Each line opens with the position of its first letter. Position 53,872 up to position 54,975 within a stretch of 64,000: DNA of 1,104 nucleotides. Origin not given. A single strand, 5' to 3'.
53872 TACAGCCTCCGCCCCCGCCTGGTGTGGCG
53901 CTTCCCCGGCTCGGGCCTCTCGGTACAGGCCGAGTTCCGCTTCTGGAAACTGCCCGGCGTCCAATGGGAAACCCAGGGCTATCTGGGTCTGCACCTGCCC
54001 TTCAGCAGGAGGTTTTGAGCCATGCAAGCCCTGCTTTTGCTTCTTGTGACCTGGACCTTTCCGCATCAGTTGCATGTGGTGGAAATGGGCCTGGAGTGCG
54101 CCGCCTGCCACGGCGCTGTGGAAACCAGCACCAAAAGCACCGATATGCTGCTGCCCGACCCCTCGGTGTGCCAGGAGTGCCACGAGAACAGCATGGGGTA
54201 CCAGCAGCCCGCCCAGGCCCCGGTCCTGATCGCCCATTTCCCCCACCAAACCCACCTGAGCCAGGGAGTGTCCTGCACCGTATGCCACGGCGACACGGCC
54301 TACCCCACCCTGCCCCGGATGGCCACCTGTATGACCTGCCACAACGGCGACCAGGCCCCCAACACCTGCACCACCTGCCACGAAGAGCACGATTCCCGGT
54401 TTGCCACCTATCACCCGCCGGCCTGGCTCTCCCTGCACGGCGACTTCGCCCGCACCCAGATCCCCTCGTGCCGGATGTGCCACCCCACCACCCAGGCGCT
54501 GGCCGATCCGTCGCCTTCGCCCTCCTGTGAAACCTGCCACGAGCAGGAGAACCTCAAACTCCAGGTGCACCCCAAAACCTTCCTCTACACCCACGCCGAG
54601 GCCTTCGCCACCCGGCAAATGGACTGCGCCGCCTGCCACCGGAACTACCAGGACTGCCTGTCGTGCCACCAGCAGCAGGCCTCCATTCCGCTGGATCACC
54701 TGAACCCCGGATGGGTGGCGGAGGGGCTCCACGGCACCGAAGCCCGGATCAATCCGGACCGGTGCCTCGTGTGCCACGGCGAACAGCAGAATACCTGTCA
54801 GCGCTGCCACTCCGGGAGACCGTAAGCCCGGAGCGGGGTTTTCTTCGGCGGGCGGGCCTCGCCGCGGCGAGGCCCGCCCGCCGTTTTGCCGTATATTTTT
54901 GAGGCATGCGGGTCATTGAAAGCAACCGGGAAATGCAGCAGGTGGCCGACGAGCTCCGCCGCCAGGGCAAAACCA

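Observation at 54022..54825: Extremely heme-dense undecaheme cytochrome (11 CXXCH in 267 aa)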

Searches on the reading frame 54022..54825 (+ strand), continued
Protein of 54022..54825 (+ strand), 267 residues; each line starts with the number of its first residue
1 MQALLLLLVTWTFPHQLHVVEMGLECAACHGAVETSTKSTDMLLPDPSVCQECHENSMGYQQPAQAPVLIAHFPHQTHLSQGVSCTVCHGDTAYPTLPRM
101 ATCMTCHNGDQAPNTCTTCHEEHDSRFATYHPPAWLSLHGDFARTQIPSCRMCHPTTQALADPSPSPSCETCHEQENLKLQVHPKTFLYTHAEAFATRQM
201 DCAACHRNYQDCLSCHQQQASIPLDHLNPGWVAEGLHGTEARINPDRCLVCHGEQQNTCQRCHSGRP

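Call 30: fold_search(model_id=the predicted structure, library=pdb)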
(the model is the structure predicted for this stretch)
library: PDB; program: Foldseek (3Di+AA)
matches with E <= 10: 6; with E <= 0.001: 0
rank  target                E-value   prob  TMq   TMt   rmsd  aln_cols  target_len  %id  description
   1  8k9e_A                3.5e-03  1.00  0.28  0.33  14.1       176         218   22  Cryo-EM structure of the photosynthetic alternative complex III from Chloroflexus aurantiacus at 3.3 angstrom (released 2024-03-06)
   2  6btm_A                2.9e-02  0.97  0.27  0.32  11.6       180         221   19  Structure of Alternative Complex III from Flavobacterium johnsoniae (Wild Type) (released 2018-05-09)
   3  1h29_D                6.3e+00  0.01  0.11  0.07  22.9       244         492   17  Sulfate respiration in Desulfovibrio vulgaris Hildenborough: Structure of the 16-heme Cytochrome c HmcA at 2.5 A resol (released 2002-10-02)
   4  2z47_A                8.4e+00  0.02  0.10  0.21  14.1       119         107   18  The Y66L mutant of tetraheme cytochrome c3 from Desulfovibrio Vulgaris Miyazaki F (released 2008-06-17)
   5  2a3p                  1.0e+01  0.03  0.09  0.20   7.8        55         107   27  Structure of Desulfovibrio desulfuricans G20 tetraheme cytochrome with bound molybdate (released 2006-04-18)
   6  1z1n_X                1.0e+01  0.01  0.14  0.08  21.1       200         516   24  Crystal Structure of the sixteen heme cytochrome from Desulfovibrio gigas (released 2006-04-04)

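Call 32: list_cluster_members(proteins=[window:54022-54822:+, P0001, P0121, P0002, window:45680-46927:+, window:54906-55763:+, window:51696-52763:+])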
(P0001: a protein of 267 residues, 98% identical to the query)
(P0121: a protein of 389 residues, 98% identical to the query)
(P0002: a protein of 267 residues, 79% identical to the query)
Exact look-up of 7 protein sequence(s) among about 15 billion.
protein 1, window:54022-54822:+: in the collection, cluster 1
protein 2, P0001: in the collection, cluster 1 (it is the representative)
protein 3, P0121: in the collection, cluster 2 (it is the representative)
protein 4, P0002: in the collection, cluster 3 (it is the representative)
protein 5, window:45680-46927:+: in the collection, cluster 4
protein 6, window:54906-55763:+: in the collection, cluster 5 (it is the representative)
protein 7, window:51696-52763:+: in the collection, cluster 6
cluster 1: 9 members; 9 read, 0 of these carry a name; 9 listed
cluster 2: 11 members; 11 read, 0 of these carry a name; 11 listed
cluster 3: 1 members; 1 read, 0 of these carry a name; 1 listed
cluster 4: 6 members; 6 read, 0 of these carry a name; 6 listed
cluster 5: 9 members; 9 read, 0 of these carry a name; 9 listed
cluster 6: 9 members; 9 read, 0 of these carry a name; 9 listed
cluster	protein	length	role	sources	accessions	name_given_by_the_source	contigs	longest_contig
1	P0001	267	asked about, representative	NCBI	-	-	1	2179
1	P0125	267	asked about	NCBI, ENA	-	-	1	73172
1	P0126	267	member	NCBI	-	-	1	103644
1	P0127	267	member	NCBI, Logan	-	-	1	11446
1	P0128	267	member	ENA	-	-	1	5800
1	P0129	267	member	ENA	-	-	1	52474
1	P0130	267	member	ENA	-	-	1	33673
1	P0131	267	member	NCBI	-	-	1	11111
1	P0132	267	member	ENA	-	-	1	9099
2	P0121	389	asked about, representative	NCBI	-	-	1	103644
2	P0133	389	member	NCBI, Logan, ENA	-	-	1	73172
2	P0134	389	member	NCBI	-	-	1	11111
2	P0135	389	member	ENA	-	-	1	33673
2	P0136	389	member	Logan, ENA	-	-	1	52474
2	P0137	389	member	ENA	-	-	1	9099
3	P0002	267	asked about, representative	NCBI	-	-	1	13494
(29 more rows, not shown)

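Call 34: find_encoding_contigs(protein=P0045, flank=6000, max_places=2)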
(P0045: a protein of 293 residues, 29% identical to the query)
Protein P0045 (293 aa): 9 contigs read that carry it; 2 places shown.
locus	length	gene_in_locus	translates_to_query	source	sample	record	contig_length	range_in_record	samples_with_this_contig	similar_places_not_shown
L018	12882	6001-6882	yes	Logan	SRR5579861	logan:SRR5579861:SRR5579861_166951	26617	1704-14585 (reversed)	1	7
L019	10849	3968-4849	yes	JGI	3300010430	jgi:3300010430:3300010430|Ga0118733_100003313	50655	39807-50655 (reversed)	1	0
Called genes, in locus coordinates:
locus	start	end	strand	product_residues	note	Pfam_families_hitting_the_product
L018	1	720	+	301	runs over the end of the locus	PF02574:S-methyl_trans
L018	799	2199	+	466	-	PF01979:Amidohydro_1, PF07969:Amidohydro_3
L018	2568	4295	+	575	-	PF01451:LMWPc, PF00989:PAS, PF08448:PAS_4, PF13426:PAS_9, PF00158:Sigma54_activat, PF14532:Sigma54_activ_2, PF07728:AAA_5, PF25601:AAA_lid_14, +4 more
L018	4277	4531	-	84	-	-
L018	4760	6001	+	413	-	-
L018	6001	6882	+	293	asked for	PF02085:Cytochrom_CIII (faint), PF14522:Cytochrome_C7 (faint), PF22113:Mtrc-MtrF_II-IV_dom (faint)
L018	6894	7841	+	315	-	PF14522:Cytochrome_C7 (faint), PF14537:Cytochrom_c3_2 (faint)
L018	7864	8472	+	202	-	PF14522:Cytochrome_C7 (faint), PF22113:Mtrc-MtrF_II-IV_dom (faint), PF13435:Cytochrome_C554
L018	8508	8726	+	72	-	-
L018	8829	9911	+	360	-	PF14522:Cytochrome_C7 (faint), PF14537:Cytochrom_c3_2 (faint)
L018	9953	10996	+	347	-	PF00581:Rhodanese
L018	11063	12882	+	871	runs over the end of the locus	PF09699:Paired_CXXCH_1 (faint), PF14522:Cytochrome_C7 (faint), PF14537:Cytochrom_c3_2 (faint), PF02085:Cytochrom_CIII (faint), PF22113:Mtrc-MtrF_II-IV_dom (faint), PF01292:Ni_hydr_CYTB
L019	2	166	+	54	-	?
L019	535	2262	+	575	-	PF01451:LMWPc, PF00989:PAS, PF08448:PAS_4, PF13426:PAS_9, PF00158:Sigma54_activat, PF14532:Sigma54_activ_2, PF07728:AAA_5, PF25601:AAA_lid_14, +4 more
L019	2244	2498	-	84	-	-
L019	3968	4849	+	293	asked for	PF02085:Cytochrom_CIII (faint), PF14522:Cytochrome_C7 (faint), PF22113:Mtrc-MtrF_II-IV_dom (faint)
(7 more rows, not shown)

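Call 35: find_encoding_contigs(protein=P0096, flank=6000, max_places=2)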
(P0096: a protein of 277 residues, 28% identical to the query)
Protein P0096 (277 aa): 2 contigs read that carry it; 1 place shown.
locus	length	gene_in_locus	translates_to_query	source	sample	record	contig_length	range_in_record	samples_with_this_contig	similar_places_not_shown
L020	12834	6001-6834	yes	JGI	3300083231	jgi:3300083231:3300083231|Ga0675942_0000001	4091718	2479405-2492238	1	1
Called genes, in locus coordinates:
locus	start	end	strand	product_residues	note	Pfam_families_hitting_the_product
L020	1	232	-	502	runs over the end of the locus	PF00072:Response_reg, PF00158:Sigma54_activat, PF14532:Sigma54_activ_2, PF25601:AAA_lid_14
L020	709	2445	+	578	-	PF01451:LMWPc, PF00989:PAS, PF08448:PAS_4, PF13426:PAS_9, PF00158:Sigma54_activat, PF14532:Sigma54_activ_2, PF00004:AAA, PF07728:AAA_5, +6 more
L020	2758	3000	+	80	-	-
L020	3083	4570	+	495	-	PF22113:Mtrc-MtrF_II-IV_dom (faint), PF09699:Paired_CXXCH_1 (faint), PF14522:Cytochrome_C7 (faint), PF13435:Cytochrome_C554 (weak), PF22678:Cytochrom_c_NrfB-like (faint), PF02335:Cytochrom_C552 (weak)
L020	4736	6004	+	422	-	-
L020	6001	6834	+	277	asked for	PF14522:Cytochrome_C7 (weak), PF14537:Cytochrom_c3_2 (faint), PF22113:Mtrc-MtrF_II-IV_dom (weak)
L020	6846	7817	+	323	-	PF14522:Cytochrome_C7 (faint), PF14537:Cytochrom_c3_2 (faint), PF22113:Mtrc-MtrF_II-IV_dom (faint)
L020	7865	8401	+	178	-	PF22113:Mtrc-MtrF_II-IV_dom (weak), PF14522:Cytochrome_C7 (faint), PF13435:Cytochrome_C554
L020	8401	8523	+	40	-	-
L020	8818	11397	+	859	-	PF02085:Cytochrom_CIII (faint), PF09699:Paired_CXXCH_1 (faint), PF13435:Cytochrome_C554 (faint), PF14537:Cytochrom_c3_2 (faint), PF22113:Mtrc-MtrF_II-IV_dom (faint), PF14522:Cytochrome_C7 (weak), PF01292:Ni_hydr_CYTB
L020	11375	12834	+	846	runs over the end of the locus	PF02085:Cytochrom_CIII (faint), PF09699:Paired_CXXCH_1 (faint), PF14522:Cytochrome_C7 (faint), PF14537:Cytochrom_c3_2 (faint), PF22113:Mtrc-MtrF_II-IV_dom (faint)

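Call 58: search_protein_families(library=pfam, proteins=[L017:4739-5977:+, L018:4760-6001:+, L005:4537-5886:+, L020:4736-6004:+, L002:3493-4653:+, L017:6936-8156:+, L005:6981-7814:+, L018:6894-7841:+], max_evalue=0.01)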
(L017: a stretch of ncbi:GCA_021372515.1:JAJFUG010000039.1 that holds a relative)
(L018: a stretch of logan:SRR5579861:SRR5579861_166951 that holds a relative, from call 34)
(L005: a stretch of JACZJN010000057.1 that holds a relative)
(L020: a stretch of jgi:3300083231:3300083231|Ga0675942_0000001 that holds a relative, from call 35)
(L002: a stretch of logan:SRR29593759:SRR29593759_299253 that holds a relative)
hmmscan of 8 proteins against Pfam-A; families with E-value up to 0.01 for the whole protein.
L017:4739-5977:+ (412 aa): 0 families

L018:4760-6001:+ (413 aa): 0 families

L005:4537-5886:+ (449 aa): 0 families

L020:4736-6004:+ (422 aa): 0 families

L002:3493-4653:+ (386 aa): 0 families

L017:6936-8156:+ (406 aa): 3 families
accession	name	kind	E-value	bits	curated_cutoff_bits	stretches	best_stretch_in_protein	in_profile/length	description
PF14522.11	Cytochrome_C7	-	1.1e-14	54.5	24.8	1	183-245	12-67/67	Cytochrome c7 and related cytochrome c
PF22113.1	Mtrc-MtrF_II-IV_dom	-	1e-11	45.1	30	2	114-283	7-166/176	Outer membrane cytochrome MtrC/MtrF-like, domains II/IV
PF14537.11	Cytochrom_c3_2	-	4.5e-10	40.3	25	1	169-245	8-79/79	Cytochrome c3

L005:6981-7814:+ (277 aa): 3 families
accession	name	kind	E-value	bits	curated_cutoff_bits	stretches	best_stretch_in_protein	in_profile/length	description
PF09698.15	GSu_C4xC__C2xCH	-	1.8e-07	32.2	21.7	1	190-222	1-36/36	Geobacter CxxxxCH...CXXCH motif (GSu_C4xC__C2xCH)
PF14522.11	Cytochrome_C7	-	2.5e-06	27.6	24.8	1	189-248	14-67/67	Cytochrome c7 and related cytochrome c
PF22113.1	Mtrc-MtrF_II-IV_dom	-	7.6e-05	22.7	30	1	213-253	4-41/176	Outer membrane cytochrome MtrC/MtrF-like, domains II/IV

L018:6894-7841:+ (315 aa): 2 families
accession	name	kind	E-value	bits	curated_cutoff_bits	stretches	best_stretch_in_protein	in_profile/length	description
PF14537.11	Cytochrom_c3_2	-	5.4e-09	36.8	25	1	59-141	7-78/79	Cytochrome c3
PF14522.11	Cytochrome_C7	-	2.1e-06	27.9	24.8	0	51-122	9-67/67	Cytochrome c7 and related cytochrome c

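Call 72: find_encoding_contigs(protein=window:54022-54825:+, flank=3000, max_places=4)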
Protein window:54022-54825:+ (267 aa): 1 contig read that carries it; 1 place shown.
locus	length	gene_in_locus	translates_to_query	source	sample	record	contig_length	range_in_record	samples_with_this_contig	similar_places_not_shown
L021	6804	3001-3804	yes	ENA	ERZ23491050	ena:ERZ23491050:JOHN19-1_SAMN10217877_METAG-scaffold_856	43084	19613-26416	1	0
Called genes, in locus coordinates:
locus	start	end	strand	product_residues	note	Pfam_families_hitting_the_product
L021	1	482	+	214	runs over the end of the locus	PF01121:CoaE, PF13238:AAA_18 (faint)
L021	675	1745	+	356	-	-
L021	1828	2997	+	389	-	-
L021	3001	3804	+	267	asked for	PF02085:Cytochrom_CIII (faint), PF14522:Cytochrome_C7 (weak), PF14537:Cytochrom_c3_2, PF22113:Mtrc-MtrF_II-IV_dom (faint)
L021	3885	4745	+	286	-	PF02569:Pantoate_ligase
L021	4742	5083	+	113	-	PF02261:Asp_decarbox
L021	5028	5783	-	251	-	PF11967:RecO_N, PF02565:RecO_C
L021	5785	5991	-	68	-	PF02597:ThiS (weak), PF21965:SAMP2 (weak)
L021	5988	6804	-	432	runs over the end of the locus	PF00675:Peptidase_M16 (weak), PF05193:Peptidase_M16_C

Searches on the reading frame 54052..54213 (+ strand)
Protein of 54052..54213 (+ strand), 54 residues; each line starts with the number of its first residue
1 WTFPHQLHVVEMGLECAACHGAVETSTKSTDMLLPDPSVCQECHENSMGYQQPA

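Call 49: search_protein_families(library=pfam, proteins=[window:54052-54213:+], max_evalue=1)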
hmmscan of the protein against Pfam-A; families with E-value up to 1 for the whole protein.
window:54052-54213:+ (54 aa): 9 families
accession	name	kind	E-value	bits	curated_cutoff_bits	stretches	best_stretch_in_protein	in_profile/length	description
PF14522.11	Cytochrome_C7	-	1.7e-07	31.4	24.8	1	2-50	2-54/67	Cytochrome c7 and related cytochrome c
PF14537.11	Cytochrom_c3_2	-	0.0001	23.2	25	1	10-49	3-38/79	Cytochrome c3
PF09699.15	Paired_CXXCH_1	-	0.00023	21.2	20.6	1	9-48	3-40/41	Doubled CXXCH motif (Paired_CXXCH_1)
PF22113.1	Mtrc-MtrF_II-IV_dom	-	0.00059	19.8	30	1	10-49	4-40/176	Outer membrane cytochrome MtrC/MtrF-like, domains II/IV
PF02085.21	Cytochrom_CIII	-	0.017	15.9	22.9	1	2-47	22-56/101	Class III cytochrome C family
PF13447.11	Multi-haem_cyto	-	0.018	14.8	21.9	1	15-46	4-37/269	Seven times multi-haem cytochrome CxxCH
PF03367.19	Zn_ribbon_ZPR1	-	0.062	13.2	23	0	9-31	2-24/56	ZPR1 zinc-finger domain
PF13442.11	Cytochrome_CBB3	-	0.44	11.3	27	0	15-23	13-20/68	Cytochrome C oxidase, cbb3-type, subunit III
PF24458.1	DUF7573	-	0.62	10.5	30.2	0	13-45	11-38/39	Domain of unknown function (DUF7573)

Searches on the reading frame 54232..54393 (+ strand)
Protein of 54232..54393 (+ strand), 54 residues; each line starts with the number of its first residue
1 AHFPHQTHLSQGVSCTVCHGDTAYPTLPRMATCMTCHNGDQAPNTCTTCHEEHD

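Call 49: search_protein_families(library=pfam, proteins=[window:54232-54393:+], max_evalue=1)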
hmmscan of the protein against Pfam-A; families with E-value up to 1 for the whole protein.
window:54232-54393:+ (54 aa): 9 families
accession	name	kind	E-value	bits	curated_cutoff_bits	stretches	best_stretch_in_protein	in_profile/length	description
PF14522.11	Cytochrome_C7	-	1.1e-06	28.8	24.8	1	2-51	2-67/67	Cytochrome c7 and related cytochrome c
PF14537.11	Cytochrom_c3_2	-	0.00013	22.8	25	1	8-41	2-37/79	Cytochrome c3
PF02085.21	Cytochrom_CIII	-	0.0015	19.3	22.9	1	2-44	22-64/101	Class III cytochrome C family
PF05495.17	zf-CHY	-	0.027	15.3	31.3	1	14-52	20-64/68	CHY zinc finger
PF07191.17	Zn_ribbon_6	-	0.1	13.1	25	1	14-52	2-38/67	Double zinc ribbon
PF23475.1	zf-Tbcl_FmdE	-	0.12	12.3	23.2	1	10-24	20-34/35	FmdE treble clef zinc finger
PF09699.15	Paired_CXXCH_1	-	0.18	12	20.6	0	45-53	8-16/41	Doubled CXXCH motif (Paired_CXXCH_1)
PF21349.2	RUBY_RBDX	-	0.23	11.4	26.5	1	36-52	9-25/30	Rubrerythrin, rubredoxin-like domain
PF13435.11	Cytochrome_C554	-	0.37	12.2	20.8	1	5-20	69-84/84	Cytochrome c554 and c-prime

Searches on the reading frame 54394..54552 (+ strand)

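Call 49: search_protein_families(library=pfam, proteins=[window:54394-54552:+], max_evalue=1)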
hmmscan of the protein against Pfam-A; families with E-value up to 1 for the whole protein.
window:54394-54552:+ (53 aa): 2 families
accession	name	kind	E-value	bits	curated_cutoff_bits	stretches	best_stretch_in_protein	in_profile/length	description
PF14522.11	Cytochrome_C7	-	0.0045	17.2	24.8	1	23-50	41-67/67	Cytochrome c7 and related cytochrome c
PF03150.19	CCP_MauG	-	0.9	10.6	25.6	0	21-40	19-38/149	Di-haem cytochrome c peroxidase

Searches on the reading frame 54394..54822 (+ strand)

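Call 49: search_protein_families(library=pfam, proteins=[window:54394-54822:+], max_evalue=1)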
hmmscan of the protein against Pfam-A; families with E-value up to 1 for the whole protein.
window:54394-54822:+ (143 aa): 5 families
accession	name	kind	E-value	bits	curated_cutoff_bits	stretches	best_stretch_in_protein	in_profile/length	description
PF14537.11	Cytochrom_c3_2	-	1.2e-07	32.6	25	2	25-93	8-79/79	Cytochrome c3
PF22113.1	Mtrc-MtrF_II-IV_dom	-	4.2e-05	23.6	30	2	43-84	121-165/176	Outer membrane cytochrome MtrC/MtrF-like, domains II/IV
PF14522.11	Cytochrome_C7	-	8.1e-05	22.8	24.8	1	24-83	14-67/67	Cytochrome c7 and related cytochrome c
PF02085.21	Cytochrom_CIII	-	0.0035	18.1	22.9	2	23-85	31-85/101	Class III cytochrome C family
PF04194.18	PDCD2_C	-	0.38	11.2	30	1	37-81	37-81/111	Programmed cell death protein 2, C-terminal putative domain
